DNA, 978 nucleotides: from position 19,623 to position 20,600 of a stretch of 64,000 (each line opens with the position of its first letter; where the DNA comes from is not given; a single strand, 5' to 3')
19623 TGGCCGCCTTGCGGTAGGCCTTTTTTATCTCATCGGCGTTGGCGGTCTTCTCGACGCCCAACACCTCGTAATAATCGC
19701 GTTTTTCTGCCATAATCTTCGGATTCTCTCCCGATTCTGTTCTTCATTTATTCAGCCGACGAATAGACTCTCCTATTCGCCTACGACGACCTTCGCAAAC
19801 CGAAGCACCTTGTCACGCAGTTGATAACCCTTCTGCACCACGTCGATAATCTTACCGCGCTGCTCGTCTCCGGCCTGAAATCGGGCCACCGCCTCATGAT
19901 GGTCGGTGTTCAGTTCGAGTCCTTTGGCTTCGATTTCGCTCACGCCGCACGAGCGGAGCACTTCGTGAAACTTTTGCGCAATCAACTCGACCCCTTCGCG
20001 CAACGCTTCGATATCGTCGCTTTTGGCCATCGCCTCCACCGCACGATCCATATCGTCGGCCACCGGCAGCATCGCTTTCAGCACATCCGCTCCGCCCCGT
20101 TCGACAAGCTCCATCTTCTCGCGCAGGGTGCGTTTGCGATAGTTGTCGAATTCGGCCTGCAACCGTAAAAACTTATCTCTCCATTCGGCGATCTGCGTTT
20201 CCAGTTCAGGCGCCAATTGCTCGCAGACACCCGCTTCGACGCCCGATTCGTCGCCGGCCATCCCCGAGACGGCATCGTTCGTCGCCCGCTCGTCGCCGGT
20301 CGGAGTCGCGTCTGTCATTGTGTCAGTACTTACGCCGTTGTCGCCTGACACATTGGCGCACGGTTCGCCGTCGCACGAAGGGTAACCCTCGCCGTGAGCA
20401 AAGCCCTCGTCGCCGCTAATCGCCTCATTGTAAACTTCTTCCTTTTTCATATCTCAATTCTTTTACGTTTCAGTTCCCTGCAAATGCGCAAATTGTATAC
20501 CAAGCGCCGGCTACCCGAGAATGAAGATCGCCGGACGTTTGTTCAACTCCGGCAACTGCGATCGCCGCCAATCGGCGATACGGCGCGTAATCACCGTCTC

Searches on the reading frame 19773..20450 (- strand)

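Call 78: search_protein_families(library=pfam, proteins=[window:19773-20450:-], max_evalue=0.00001)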
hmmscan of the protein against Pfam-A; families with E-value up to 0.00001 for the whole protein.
window:19773-20450:- (225 aa): 1 family
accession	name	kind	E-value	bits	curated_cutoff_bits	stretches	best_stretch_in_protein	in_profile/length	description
PF01025.24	GrpE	-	2.7e-43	147.9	25.8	1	79-224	19-164/165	GrpE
